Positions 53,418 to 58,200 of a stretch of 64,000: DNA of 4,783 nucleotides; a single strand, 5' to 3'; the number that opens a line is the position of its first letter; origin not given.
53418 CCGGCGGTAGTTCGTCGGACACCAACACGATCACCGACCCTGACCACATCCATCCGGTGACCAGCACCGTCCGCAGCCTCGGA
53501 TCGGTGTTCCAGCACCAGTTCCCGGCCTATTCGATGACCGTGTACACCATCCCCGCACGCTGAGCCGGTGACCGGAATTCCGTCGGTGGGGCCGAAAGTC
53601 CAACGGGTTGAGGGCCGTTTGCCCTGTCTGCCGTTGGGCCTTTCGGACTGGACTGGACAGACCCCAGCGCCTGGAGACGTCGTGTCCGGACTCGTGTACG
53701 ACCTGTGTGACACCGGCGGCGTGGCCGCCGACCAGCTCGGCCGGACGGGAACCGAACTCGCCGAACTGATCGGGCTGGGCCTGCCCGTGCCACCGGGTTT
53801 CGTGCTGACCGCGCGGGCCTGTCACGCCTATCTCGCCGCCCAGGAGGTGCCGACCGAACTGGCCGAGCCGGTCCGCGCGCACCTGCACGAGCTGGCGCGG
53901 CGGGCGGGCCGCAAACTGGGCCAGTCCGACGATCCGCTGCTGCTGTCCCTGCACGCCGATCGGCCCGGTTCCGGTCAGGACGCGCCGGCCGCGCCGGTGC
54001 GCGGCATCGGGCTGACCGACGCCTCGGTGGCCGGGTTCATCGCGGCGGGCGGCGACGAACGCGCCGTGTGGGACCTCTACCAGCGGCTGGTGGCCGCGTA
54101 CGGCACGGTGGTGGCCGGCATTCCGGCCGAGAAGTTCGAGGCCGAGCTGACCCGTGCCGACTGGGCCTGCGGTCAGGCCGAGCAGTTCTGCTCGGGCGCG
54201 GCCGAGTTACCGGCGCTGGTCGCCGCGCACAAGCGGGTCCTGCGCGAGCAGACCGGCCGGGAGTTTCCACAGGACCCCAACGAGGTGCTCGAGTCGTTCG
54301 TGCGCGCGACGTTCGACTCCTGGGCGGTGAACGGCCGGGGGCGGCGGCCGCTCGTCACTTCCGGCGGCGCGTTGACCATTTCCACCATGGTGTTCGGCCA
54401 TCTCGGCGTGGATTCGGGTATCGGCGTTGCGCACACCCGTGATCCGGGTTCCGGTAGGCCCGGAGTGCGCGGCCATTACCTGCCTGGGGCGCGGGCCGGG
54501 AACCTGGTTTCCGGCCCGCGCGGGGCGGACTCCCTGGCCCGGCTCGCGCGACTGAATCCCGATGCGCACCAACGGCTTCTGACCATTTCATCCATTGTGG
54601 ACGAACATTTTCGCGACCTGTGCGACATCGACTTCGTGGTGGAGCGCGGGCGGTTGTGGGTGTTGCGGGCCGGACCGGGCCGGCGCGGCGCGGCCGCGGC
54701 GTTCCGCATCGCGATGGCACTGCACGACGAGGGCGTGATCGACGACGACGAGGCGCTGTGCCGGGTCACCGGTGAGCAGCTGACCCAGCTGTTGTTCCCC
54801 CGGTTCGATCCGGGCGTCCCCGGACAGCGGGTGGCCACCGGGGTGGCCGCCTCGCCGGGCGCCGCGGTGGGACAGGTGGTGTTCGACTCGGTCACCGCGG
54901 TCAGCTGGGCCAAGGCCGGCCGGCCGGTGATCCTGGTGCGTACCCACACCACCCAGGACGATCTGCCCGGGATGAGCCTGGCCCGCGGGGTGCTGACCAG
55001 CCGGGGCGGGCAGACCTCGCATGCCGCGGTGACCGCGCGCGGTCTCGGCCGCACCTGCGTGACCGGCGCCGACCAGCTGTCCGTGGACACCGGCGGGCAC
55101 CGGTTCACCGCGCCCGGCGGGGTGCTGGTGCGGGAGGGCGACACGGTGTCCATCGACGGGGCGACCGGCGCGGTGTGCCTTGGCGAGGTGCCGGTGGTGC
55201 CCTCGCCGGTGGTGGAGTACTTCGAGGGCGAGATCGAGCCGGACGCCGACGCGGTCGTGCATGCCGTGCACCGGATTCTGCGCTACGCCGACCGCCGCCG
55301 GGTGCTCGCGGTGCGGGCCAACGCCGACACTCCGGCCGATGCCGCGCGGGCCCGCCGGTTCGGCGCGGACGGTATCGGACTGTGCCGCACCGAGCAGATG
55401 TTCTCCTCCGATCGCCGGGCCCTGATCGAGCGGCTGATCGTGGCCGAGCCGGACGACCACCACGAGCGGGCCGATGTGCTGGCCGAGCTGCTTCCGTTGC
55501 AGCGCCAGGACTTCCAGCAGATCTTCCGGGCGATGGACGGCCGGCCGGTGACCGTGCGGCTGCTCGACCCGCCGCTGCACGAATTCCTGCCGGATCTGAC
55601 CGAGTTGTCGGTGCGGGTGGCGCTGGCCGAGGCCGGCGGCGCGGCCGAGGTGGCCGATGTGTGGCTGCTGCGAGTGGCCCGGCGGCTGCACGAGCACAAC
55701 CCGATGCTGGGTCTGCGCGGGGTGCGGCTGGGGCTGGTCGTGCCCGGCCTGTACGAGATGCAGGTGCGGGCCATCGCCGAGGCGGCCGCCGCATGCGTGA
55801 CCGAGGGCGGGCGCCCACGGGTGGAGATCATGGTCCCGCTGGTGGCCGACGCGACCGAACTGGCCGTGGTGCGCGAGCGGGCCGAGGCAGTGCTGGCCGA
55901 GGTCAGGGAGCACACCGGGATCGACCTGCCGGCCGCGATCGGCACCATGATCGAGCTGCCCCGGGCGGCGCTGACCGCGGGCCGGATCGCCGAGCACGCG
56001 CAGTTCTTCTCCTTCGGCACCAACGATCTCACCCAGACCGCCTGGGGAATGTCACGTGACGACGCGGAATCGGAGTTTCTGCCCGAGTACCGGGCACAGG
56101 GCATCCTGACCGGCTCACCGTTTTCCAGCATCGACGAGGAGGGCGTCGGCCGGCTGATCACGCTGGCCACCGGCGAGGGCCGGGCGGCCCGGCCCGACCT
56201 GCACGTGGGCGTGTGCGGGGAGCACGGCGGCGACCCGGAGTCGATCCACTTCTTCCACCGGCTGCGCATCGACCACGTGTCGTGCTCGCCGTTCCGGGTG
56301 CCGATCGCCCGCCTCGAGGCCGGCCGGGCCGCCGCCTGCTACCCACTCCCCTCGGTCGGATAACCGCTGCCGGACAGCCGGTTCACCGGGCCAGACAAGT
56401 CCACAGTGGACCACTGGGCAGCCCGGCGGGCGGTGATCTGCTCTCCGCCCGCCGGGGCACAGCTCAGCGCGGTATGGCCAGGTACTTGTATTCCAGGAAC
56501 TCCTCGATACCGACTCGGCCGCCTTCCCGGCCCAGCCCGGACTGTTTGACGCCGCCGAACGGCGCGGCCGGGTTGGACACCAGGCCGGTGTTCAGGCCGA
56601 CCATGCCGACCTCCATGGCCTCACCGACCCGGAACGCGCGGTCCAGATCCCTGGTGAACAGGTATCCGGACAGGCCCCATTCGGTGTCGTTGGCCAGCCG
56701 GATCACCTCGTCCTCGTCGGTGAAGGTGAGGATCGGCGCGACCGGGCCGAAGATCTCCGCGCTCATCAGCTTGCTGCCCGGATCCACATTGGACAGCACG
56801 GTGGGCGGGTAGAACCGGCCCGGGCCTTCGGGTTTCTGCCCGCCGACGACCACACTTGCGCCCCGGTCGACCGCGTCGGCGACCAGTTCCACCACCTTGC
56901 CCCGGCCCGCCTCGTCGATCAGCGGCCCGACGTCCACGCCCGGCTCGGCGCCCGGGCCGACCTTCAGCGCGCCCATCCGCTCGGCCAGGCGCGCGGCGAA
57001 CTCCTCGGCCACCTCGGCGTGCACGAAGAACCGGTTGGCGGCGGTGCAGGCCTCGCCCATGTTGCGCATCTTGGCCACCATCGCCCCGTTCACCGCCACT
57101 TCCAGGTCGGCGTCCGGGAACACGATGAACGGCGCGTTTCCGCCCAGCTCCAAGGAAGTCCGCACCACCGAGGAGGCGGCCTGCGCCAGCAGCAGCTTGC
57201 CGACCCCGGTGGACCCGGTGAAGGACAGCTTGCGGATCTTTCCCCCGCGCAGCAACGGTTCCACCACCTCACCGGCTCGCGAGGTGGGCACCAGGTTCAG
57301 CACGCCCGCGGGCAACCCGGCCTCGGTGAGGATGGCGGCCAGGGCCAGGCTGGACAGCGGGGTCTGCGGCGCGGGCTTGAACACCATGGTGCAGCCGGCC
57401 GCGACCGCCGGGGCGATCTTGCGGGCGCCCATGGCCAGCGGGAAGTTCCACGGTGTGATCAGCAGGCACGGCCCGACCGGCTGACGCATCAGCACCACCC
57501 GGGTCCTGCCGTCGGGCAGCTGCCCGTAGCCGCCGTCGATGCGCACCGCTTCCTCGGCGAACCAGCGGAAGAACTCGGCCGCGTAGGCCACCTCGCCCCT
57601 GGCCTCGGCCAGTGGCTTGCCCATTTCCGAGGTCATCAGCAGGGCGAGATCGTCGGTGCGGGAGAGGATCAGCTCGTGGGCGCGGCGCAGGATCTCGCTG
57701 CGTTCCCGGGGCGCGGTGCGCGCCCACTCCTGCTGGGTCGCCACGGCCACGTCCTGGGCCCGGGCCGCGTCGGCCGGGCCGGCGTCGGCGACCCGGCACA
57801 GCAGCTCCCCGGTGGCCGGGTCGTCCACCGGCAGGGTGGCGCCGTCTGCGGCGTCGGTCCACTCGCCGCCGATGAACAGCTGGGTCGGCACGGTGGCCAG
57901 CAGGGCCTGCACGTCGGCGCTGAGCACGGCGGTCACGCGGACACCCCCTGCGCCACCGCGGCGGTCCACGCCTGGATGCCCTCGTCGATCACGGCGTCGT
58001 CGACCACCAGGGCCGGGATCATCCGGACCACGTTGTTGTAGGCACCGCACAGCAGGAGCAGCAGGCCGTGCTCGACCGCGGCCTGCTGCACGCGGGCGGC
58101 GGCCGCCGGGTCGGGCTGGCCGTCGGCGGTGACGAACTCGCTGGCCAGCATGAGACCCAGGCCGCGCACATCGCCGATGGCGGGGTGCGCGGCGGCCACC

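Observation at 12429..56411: Highly iterated 13-bp palindrome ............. scattered through coding and intergenic DNA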

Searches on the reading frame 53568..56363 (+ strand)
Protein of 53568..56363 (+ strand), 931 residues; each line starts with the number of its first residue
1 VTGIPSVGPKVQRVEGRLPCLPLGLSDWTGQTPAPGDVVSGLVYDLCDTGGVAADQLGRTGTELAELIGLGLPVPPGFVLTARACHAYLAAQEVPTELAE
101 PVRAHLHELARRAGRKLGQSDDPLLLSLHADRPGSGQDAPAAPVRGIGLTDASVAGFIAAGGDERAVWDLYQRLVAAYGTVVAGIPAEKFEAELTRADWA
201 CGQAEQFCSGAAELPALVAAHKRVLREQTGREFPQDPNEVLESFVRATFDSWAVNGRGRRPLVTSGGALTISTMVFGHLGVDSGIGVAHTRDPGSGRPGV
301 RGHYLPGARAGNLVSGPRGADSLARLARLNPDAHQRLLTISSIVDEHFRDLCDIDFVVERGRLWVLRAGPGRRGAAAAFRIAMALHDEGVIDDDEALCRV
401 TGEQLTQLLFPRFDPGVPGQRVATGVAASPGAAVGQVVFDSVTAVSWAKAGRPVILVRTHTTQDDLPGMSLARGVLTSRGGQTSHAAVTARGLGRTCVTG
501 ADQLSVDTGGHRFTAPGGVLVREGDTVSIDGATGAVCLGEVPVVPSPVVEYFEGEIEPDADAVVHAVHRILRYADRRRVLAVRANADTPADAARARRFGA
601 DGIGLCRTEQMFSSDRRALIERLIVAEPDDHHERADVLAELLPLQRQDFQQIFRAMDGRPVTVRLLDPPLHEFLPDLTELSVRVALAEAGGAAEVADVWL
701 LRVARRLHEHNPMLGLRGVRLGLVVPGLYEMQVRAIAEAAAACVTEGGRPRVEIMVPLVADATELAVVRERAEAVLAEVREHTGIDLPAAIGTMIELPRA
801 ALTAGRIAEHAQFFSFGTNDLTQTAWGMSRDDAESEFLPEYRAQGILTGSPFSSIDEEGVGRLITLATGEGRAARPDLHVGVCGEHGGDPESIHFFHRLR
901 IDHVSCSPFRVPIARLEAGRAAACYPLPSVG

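Call 7: search_protein_families(library=pfam, proteins=[window:53568-56363:+])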
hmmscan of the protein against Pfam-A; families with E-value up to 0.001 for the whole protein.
window:53568-56363:+ (931 aa): 3 families
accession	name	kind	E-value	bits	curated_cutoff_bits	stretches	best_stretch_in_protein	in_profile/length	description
PF02896.24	PEP-utilizers_C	-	3e-74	250.3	22.8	1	578-918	18-288/293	PEP-utilising enzyme, PEP-binding domain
PF00391.29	PEP-utilizers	-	3.9e-19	68.5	23.1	1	453-534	4-72/72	PEP-utilising enzyme, mobile domain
PF01326.24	PPDK_N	-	1.3e-08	34.9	27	1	57-104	4-52/328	Pyruvate phosphate dikinase, AMP/ATP-binding domain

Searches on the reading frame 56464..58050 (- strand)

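Call 37: search_protein_families(library=pfam, proteins=[window:56464-58050:-], max_evalue=0.01)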
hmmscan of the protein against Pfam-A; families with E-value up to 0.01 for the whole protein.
window:56464-58050:- (528 aa): 1 family
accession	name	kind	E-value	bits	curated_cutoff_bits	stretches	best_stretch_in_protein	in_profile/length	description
PF00171.27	Aldedh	-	5.4e-161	536.7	23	1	64-523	1-460/461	Aldehyde dehydrogenase family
